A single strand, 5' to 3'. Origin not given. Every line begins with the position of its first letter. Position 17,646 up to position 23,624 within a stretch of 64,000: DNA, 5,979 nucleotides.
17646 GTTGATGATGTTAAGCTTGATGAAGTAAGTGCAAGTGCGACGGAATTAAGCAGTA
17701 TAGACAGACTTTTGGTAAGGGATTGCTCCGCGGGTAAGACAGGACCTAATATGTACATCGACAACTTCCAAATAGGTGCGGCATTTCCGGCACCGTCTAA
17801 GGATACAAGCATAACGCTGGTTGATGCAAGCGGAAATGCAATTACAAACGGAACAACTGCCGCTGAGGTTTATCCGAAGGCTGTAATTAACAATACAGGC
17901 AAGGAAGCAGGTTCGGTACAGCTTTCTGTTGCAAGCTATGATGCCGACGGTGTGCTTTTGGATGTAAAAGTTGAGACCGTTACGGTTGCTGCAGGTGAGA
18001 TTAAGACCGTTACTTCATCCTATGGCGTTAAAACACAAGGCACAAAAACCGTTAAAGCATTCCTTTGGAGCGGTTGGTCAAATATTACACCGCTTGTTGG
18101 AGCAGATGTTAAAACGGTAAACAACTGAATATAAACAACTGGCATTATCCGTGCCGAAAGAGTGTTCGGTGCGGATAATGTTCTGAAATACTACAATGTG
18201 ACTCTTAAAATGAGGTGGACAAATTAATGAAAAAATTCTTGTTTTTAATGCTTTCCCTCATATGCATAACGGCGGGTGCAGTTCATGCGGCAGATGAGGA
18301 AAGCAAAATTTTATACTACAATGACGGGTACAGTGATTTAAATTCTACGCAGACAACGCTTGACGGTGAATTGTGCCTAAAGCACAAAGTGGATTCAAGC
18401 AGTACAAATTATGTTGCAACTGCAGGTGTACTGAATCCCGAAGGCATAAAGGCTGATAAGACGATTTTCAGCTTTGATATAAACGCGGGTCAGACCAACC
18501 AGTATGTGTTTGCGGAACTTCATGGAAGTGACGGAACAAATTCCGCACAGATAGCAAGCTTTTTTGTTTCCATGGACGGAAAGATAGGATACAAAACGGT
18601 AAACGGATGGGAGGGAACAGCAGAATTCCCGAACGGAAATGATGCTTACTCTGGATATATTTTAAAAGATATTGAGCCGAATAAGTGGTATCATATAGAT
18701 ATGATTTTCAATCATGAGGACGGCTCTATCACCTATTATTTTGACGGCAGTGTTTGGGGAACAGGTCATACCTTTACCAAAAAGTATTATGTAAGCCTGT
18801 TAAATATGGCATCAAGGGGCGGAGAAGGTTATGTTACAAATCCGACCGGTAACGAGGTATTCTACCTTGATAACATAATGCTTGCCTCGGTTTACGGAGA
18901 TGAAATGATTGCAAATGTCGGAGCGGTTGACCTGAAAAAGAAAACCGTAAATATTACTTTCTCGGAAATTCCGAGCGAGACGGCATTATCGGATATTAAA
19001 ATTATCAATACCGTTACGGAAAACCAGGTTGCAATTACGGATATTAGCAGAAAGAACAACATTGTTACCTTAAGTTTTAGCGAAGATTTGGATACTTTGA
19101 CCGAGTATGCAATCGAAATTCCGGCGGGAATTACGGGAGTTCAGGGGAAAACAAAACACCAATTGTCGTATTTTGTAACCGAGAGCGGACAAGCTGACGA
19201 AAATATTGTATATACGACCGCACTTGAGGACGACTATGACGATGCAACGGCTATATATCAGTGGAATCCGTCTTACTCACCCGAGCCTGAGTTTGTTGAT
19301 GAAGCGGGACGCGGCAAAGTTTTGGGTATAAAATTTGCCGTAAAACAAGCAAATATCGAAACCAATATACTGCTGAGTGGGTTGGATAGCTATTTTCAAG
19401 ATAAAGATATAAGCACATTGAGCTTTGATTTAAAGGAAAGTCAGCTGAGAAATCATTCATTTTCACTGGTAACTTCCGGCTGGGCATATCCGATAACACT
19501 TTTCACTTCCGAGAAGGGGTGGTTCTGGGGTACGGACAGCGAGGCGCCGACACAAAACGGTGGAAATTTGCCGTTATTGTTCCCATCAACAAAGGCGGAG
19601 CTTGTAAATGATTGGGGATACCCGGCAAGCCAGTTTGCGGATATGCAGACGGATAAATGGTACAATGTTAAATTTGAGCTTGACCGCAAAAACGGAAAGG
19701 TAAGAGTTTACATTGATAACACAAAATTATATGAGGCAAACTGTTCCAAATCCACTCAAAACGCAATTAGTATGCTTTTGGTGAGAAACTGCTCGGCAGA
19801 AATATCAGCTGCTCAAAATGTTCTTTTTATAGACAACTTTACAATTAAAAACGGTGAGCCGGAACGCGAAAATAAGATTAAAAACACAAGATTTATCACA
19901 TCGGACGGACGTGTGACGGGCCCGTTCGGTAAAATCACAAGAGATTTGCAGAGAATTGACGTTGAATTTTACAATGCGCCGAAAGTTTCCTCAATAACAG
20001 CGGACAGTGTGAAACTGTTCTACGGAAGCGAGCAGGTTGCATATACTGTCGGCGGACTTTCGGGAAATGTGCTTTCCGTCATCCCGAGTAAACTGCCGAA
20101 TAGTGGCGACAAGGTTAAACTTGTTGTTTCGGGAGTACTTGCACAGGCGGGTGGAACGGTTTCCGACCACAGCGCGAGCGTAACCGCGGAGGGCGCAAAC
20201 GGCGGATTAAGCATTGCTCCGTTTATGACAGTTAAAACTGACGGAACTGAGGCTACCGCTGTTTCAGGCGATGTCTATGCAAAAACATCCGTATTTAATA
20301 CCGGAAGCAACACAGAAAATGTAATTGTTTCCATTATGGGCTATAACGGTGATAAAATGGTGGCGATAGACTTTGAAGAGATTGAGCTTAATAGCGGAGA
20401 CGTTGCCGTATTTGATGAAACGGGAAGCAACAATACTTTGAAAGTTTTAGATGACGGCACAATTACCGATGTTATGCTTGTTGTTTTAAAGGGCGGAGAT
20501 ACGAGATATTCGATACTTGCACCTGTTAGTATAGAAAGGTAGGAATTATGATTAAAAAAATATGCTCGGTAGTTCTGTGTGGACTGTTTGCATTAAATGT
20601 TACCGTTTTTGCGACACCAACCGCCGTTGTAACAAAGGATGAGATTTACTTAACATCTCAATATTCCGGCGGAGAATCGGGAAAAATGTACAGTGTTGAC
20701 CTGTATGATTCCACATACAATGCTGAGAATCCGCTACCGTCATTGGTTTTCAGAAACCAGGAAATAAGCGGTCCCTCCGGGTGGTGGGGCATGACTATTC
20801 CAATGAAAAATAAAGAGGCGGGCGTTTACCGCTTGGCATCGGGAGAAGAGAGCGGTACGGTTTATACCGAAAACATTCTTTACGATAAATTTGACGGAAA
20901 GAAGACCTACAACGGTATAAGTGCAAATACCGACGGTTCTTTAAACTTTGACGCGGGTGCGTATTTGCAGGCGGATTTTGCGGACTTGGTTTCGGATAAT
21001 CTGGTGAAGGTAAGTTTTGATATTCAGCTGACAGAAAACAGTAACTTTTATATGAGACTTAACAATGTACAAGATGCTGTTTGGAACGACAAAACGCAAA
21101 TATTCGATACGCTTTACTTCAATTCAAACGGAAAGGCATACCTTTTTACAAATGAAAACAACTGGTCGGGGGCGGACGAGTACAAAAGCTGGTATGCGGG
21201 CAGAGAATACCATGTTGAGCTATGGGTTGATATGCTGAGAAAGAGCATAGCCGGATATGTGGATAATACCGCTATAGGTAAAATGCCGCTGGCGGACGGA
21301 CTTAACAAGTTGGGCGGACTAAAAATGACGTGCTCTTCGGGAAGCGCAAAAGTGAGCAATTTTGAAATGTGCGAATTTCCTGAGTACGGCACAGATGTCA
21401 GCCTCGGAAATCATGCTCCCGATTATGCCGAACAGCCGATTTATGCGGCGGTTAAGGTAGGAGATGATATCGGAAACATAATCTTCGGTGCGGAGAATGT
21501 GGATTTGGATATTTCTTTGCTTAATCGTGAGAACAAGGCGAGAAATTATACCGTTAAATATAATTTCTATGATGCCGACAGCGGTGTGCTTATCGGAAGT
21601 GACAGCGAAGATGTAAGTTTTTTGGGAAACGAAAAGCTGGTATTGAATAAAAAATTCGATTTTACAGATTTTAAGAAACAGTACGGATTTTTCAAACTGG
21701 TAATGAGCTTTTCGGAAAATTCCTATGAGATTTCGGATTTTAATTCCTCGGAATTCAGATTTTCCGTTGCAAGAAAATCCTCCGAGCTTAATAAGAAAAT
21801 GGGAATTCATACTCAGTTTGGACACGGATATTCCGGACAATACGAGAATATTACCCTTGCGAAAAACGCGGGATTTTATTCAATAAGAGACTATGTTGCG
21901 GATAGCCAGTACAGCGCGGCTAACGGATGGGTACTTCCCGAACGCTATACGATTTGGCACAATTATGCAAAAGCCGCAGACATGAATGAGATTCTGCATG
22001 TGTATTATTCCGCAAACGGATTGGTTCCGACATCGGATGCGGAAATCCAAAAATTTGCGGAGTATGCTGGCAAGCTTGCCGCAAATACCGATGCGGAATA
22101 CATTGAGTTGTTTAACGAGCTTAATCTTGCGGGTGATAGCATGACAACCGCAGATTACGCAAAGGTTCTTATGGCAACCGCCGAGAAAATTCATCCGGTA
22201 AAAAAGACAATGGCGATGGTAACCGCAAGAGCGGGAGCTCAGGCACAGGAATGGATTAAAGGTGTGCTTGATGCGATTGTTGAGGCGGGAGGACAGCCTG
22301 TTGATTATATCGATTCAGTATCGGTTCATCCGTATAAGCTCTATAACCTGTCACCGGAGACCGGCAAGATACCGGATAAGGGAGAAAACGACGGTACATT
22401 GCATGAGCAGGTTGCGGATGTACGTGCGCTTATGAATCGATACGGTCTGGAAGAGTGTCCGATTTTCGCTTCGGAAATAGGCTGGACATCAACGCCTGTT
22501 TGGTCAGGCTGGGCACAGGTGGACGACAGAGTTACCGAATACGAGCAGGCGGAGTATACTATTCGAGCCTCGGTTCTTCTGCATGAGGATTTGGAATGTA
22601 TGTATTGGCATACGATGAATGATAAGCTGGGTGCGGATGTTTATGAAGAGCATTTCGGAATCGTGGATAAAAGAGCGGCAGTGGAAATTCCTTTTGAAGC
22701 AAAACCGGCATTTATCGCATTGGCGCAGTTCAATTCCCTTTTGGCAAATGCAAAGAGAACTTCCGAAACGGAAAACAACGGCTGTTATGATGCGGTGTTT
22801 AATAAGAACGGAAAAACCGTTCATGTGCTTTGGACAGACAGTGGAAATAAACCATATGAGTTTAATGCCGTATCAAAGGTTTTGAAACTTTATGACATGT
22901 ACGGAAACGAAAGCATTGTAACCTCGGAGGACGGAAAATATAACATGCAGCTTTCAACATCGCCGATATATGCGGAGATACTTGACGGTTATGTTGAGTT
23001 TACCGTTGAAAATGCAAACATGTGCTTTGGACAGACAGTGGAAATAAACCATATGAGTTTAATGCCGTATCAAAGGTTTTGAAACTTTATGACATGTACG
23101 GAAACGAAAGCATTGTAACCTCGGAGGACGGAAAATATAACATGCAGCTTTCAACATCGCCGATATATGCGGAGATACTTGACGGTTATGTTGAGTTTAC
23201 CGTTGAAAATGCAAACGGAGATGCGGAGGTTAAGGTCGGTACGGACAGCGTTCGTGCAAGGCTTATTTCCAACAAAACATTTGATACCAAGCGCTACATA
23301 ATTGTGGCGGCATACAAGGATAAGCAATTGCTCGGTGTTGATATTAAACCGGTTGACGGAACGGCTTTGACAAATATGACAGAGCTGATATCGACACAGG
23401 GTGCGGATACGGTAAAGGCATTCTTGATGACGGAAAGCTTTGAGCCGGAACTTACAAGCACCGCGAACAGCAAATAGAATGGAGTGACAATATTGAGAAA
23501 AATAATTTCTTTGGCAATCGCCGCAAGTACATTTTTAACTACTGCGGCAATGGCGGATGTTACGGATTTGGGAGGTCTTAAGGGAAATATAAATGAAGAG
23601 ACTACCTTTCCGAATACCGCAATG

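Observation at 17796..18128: A shared extreme-C-terminal module of about 100 aa on six otherwise anchorless secreted proteins may be a docking module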

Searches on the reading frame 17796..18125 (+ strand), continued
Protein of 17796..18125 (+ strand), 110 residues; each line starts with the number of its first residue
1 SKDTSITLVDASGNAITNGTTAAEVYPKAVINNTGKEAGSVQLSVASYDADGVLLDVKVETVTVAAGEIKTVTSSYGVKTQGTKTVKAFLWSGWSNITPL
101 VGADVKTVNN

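Call 60: search_protein_families(library=pfam, alignment_id=A2, max_evalue=0.05)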
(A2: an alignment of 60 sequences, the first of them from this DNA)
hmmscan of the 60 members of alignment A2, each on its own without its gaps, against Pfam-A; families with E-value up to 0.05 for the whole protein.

A. member 1, seq(110 aa): 3 families
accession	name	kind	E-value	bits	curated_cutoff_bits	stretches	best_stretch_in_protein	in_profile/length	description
PF24318.1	DUF7490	-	0.0022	18.1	27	1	10-92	8-90/106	Domain of unknown function (DUF7490)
PF01249.23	Ribosomal_S21e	-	0.021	15.4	25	1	35-71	26-60/79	Ribosomal protein S21e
PF06189.17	5-nucleotidase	-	0.026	13.8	28.2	1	14-67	133-181/302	5'-nucleotidase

B. families by the number of members that match (of 60 scanned): 16 families
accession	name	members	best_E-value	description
PF17936.7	Big_6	1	0.00071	Bacterial Ig domain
PF24318.1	DUF7490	1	0.0022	Domain of unknown function (DUF7490)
PF18573.7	BclA_C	1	0.0044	BclA C-terminal domain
PF06949.16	DUF1292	1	0.005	Protein of unknown function (DUF1292)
PF03785.20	Peptidase_C25_C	1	0.011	Peptidase family C25, C terminal ig-like domain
PF06280.18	fn3_5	1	0.013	Fn3-like domain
PF10369.15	ALS_ss_C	1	0.013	Small subunit of acetolactate synthase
PF14683.12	CBM-like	1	0.014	Polysaccharide lyase family 4, domain III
PF24373.1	DUF7529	1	0.018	Family of unknown function (DUF7529)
PF01249.23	Ribosomal_S21e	1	0.021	Ribosomal protein S21e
PF06189.17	5-nucleotidase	1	0.026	5'-nucleotidase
PF18981.6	InlK_D3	1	0.028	Internalin K domain (D3/D4)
PF12450.13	vWF_A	1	0.028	von Willebrand factor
PF07705.17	CARDB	1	0.031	CARDB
PF22038.1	PRC2_EED_ins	1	0.039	Polycomb protein EED insertion domain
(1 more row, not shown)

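Call 65: list_cluster_members(proteins=[P0003, P0004, P0001, P0012, P0045, P0005, P0017, P0021, P0043, P0057])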
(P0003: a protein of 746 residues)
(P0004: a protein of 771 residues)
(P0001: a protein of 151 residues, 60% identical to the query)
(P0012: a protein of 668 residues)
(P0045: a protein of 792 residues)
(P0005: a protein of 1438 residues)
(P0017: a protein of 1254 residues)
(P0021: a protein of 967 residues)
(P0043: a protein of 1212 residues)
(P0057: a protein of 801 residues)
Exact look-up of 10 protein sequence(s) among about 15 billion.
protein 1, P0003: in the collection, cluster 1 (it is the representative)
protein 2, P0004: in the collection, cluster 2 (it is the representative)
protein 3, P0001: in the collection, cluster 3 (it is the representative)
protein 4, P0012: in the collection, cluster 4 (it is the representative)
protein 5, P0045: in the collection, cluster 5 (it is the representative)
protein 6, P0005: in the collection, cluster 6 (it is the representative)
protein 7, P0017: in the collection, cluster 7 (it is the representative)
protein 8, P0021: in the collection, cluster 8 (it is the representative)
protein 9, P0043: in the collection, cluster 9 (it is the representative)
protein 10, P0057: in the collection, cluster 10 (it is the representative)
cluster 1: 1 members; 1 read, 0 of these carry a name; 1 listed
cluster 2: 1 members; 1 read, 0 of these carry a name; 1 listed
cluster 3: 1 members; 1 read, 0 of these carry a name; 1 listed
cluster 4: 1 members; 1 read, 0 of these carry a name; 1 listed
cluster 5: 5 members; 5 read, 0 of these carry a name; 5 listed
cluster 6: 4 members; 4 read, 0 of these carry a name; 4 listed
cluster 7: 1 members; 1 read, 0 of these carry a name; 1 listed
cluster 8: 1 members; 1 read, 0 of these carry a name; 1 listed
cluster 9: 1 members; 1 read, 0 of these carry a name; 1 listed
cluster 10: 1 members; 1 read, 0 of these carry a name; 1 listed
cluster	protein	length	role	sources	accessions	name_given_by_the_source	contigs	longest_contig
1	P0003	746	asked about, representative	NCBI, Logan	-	-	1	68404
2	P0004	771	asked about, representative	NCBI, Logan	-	-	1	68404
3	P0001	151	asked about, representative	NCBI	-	-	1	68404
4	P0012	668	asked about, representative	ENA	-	-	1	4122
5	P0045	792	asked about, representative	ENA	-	-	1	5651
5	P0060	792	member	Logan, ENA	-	-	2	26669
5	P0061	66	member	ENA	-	-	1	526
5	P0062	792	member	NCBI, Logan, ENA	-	-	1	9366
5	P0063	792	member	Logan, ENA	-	-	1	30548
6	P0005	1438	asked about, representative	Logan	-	-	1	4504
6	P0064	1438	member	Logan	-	-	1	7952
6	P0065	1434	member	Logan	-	-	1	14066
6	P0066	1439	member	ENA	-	-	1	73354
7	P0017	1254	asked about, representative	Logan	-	-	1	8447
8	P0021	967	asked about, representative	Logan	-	-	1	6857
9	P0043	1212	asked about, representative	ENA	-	-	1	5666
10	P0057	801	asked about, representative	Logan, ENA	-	-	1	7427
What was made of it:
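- Tried and rejected: list_cluster_members returned no source names (call 65).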

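Call 67: search_solved_structures(query=A2, max_evalue=5, show_alignments=2)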
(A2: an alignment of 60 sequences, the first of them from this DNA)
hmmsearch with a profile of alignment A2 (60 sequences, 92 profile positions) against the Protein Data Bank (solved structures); distinct sequences matched with E-value up to 5: 0.
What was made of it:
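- On Known CBM families with solved structures: The PDB sequence profile finds nothing at E<=5 (call 67).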

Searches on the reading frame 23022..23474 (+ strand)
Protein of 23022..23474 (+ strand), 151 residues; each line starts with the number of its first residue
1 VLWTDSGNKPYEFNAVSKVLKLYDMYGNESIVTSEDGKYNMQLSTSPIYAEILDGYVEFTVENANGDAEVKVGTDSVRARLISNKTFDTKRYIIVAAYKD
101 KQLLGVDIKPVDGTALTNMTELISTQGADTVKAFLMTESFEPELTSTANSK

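Call 5: search_protein_families(library=pfam, proteins=[window:23022-23474:+], max_evalue=1)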
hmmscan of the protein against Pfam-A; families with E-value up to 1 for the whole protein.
window:23022-23474:+ (151 aa): 1 family
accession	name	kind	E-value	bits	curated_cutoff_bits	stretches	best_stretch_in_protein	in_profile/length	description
PF08661.17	Rep_fac-A_3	-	0.061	14.1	23.5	1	16-97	21-96/105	Replication factor A protein 3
